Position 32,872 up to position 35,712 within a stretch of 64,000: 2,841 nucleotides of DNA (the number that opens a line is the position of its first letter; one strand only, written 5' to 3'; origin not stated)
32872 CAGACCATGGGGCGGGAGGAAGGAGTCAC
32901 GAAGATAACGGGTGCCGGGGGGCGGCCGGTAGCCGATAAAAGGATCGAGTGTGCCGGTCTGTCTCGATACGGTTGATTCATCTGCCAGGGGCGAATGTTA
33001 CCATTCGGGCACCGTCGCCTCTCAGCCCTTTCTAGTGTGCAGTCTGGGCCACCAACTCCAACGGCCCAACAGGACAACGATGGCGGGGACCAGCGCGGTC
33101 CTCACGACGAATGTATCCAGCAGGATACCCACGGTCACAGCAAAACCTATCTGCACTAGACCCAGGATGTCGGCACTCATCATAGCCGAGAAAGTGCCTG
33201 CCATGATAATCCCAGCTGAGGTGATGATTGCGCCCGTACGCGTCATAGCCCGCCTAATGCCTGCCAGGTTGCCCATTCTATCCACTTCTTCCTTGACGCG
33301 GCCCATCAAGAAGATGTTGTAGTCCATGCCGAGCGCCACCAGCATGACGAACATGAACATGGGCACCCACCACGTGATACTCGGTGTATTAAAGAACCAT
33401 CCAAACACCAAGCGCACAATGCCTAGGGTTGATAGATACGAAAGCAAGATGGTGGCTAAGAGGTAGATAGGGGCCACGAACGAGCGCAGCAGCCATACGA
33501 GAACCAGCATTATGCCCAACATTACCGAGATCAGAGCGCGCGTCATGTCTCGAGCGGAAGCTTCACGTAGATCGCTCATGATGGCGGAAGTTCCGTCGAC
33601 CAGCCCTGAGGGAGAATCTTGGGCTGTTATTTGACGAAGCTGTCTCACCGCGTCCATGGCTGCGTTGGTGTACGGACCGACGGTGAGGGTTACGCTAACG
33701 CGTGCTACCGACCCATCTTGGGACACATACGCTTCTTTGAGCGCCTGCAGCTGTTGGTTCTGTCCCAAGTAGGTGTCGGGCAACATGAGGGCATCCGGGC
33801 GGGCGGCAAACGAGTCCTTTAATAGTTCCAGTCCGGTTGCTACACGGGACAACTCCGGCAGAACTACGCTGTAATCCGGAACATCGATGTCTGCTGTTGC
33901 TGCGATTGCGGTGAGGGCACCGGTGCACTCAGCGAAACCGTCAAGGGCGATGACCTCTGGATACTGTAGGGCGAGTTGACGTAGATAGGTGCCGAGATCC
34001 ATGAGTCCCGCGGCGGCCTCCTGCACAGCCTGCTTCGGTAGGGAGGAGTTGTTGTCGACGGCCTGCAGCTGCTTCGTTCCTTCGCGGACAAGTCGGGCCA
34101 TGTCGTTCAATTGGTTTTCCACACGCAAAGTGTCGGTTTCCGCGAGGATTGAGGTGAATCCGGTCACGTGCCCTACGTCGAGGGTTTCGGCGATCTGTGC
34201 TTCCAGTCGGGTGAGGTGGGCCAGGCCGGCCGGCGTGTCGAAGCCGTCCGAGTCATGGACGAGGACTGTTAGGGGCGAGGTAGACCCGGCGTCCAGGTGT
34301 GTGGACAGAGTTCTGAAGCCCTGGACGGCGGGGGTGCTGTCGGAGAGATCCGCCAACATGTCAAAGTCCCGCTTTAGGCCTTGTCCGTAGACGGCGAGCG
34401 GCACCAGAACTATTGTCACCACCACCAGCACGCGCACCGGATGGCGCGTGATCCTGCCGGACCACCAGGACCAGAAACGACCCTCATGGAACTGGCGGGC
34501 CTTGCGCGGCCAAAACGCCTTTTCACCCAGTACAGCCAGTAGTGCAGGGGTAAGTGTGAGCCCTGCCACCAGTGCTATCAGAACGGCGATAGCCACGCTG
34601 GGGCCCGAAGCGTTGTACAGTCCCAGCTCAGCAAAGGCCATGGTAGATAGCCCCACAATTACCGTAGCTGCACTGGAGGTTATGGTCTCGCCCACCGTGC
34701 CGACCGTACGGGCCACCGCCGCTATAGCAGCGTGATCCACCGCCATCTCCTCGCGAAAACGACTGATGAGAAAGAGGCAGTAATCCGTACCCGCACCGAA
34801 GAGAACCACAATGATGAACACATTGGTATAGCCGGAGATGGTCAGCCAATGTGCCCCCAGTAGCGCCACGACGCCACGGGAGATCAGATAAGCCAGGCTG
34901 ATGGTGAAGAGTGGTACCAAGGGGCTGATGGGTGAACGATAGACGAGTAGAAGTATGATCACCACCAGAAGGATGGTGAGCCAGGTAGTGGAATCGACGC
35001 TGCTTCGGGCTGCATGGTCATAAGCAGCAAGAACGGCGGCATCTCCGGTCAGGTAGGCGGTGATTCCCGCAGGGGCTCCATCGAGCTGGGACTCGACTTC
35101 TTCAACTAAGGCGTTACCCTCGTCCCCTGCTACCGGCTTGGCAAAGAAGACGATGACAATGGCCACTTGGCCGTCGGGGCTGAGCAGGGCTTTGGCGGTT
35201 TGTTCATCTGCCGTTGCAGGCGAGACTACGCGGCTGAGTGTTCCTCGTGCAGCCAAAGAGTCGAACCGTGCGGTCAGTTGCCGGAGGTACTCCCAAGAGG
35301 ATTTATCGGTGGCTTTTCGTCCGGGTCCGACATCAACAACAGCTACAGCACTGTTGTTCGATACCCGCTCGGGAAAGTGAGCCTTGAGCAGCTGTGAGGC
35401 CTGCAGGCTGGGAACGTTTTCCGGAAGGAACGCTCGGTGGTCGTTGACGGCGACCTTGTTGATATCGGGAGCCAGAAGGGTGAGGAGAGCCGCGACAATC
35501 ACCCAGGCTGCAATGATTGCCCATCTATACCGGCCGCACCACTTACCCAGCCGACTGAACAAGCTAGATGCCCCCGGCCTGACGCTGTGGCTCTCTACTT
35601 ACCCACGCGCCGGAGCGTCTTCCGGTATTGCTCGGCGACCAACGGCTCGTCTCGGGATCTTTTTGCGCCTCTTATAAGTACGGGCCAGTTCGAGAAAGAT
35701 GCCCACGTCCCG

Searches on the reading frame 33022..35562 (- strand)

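Call 80: search_protein_families(library=pfam, proteins=[window:33022-35562:-], max_evalue=0.00001)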
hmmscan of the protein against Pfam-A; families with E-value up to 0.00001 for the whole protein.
window:33022-35562:- (846 aa): 1 family
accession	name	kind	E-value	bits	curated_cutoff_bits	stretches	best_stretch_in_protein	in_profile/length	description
PF03176.21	MMPL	-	6e-123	410.5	20.5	2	45-377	2-332/333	MMPL family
